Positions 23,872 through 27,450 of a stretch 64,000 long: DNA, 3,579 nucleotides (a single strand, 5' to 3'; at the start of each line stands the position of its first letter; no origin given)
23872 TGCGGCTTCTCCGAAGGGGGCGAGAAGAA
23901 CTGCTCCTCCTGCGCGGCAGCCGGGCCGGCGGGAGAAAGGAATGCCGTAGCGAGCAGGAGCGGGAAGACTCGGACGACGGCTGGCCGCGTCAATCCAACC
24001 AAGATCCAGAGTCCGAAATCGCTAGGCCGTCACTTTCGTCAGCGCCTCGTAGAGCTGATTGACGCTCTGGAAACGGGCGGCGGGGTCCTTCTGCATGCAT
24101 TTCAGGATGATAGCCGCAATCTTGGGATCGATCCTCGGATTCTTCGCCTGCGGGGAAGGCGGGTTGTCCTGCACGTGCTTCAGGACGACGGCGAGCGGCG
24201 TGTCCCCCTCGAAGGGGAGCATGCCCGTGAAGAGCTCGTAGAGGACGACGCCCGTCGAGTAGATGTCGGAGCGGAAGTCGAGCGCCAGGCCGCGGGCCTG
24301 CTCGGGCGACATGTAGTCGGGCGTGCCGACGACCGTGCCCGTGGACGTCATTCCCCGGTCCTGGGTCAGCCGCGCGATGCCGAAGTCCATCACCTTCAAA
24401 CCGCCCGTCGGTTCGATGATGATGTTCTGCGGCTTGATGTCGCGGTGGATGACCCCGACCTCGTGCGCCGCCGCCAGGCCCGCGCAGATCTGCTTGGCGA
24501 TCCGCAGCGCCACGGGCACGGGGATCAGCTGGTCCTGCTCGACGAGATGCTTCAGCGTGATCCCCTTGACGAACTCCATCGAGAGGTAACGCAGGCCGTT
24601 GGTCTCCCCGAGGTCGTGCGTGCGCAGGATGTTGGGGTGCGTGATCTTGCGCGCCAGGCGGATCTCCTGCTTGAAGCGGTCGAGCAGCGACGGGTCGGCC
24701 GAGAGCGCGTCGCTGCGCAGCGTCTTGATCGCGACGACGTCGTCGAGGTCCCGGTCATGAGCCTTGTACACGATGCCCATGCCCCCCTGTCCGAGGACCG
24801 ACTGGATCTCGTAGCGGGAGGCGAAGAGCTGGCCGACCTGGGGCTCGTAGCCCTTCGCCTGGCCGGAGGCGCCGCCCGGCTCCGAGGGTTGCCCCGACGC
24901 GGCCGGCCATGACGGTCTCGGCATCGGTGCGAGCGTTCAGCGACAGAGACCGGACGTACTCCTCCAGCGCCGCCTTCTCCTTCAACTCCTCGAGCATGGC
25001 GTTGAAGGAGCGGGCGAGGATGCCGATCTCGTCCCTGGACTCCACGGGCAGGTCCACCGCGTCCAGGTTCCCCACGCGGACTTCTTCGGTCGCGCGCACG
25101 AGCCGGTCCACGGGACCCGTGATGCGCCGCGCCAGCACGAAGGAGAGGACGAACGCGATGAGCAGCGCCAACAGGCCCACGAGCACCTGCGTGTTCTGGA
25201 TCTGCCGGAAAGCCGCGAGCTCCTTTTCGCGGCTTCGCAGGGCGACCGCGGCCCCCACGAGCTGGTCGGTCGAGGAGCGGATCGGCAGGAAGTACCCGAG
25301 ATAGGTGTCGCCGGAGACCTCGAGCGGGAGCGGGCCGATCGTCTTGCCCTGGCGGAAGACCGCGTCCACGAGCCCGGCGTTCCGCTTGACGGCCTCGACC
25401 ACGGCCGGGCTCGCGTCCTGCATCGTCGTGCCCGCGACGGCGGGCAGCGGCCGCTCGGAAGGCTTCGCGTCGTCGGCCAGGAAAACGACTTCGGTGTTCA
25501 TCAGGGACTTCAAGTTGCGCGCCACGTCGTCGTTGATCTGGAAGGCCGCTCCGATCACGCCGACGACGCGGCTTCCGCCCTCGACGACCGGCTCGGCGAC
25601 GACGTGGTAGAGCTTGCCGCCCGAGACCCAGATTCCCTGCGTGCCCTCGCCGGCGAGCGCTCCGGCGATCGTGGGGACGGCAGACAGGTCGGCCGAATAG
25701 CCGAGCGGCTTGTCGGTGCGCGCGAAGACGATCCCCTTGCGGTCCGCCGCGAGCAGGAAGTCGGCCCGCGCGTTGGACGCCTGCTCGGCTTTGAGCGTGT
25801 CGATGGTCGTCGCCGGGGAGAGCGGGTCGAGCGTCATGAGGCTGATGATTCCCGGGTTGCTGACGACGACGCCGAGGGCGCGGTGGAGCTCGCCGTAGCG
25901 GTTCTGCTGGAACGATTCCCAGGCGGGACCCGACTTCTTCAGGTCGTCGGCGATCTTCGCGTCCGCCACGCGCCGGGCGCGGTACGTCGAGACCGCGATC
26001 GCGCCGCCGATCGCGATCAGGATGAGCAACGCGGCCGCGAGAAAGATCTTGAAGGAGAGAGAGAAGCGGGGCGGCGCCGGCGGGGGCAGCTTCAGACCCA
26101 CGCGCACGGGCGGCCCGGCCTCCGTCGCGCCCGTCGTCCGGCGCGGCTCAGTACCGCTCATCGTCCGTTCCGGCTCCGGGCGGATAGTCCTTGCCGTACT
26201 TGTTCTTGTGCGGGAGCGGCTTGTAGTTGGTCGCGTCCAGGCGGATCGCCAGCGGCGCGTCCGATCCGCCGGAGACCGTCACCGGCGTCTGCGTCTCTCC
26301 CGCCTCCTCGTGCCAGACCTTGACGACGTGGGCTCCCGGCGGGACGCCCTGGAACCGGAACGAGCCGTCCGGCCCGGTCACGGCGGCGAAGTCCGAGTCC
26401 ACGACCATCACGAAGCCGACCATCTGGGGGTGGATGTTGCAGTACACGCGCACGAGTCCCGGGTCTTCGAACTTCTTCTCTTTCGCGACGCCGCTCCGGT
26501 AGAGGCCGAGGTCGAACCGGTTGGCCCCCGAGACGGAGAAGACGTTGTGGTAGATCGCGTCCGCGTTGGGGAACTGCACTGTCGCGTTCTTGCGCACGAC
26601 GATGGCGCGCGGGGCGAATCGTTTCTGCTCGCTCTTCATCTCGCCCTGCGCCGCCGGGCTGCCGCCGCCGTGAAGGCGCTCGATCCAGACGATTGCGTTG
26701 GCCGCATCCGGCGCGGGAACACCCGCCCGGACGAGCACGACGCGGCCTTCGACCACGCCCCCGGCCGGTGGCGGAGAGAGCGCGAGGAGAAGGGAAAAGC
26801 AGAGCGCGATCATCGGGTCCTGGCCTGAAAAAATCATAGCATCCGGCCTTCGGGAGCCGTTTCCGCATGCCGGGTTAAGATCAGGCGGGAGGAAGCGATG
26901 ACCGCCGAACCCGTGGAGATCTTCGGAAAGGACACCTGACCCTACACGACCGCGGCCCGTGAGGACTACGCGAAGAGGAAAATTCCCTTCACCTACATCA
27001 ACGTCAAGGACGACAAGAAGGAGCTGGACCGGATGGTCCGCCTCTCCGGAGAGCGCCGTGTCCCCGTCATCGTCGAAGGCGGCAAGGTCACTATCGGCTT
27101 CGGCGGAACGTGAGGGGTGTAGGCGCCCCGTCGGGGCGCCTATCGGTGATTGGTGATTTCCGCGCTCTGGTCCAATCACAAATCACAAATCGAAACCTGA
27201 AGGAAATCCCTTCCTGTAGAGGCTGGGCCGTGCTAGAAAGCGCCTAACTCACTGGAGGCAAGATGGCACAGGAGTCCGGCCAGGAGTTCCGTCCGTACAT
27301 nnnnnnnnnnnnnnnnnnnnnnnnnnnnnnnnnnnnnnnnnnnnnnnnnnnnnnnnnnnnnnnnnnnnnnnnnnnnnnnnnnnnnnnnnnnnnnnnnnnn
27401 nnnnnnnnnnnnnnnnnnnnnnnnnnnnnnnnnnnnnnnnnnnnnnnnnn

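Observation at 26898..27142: Unannotated double-selenocysteine glutaredoxin-like gene with a SECIS-like hairpin after each UGA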

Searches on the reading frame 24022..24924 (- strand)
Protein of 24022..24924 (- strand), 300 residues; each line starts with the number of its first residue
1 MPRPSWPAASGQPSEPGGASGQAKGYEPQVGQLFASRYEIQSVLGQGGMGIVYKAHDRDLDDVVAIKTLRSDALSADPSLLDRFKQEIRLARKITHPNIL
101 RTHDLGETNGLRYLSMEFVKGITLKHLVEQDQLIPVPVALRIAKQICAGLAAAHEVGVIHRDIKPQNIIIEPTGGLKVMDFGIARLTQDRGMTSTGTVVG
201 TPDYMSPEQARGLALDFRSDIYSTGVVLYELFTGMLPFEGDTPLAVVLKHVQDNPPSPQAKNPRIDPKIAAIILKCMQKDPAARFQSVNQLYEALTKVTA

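Call 24: search_protein_families(library=pfam, proteins=[window:24022-24924:-])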
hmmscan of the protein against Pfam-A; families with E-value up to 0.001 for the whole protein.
window:24022-24924:- (300 aa): 5 families
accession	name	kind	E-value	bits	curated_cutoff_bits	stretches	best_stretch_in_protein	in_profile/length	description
PF00069.31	Pkinase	-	7e-54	183.4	31.7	1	38-286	1-253/263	Protein kinase domain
PF07714.23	PK_Tyr_Ser-Thr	-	2.5e-37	129.1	23.1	1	39-286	2-250/258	Protein tyrosine and serine/threonine kinase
PF03109.22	ABC1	-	2.6e-06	27.2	22.9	1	82-187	118-217/244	ABC1 atypical kinase-like domain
PF14531.12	Kinase-like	-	4.6e-06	26.5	25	1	150-245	158-258/289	Kinase-like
PF01636.29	APH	-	6.1e-05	23.3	23.2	0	148-186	160-199/239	Phosphotransferase enzyme family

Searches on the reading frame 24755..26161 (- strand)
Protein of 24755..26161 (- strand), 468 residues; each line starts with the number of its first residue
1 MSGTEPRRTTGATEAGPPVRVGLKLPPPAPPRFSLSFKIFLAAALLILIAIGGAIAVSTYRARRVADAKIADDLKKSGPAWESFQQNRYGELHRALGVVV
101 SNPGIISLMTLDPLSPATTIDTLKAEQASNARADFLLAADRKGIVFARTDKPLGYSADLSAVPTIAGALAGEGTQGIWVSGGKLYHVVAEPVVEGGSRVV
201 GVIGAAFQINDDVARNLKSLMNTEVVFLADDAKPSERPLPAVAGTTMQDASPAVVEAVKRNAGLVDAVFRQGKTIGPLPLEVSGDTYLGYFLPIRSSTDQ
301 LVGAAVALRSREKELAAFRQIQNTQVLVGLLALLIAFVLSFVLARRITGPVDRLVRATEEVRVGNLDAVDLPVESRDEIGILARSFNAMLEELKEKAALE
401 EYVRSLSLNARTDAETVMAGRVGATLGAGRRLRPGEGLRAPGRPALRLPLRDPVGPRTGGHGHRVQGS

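Call 24: search_protein_families(library=pfam, proteins=[window:24755-26161:-])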
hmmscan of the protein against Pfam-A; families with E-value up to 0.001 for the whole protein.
window:24755-26161:- (468 aa): 1 family
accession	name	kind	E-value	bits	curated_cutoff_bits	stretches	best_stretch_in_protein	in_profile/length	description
PF00672.30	HAMP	-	4.2e-16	59.4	25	1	342-395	1-53/53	HAMP domain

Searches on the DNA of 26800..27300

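Call 50: search_rna_families(source=window, start=26800, end=27300, threshold=evalue, max_evalue=10)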
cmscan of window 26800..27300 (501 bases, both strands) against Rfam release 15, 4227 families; matches with E-value up to 10: 0.
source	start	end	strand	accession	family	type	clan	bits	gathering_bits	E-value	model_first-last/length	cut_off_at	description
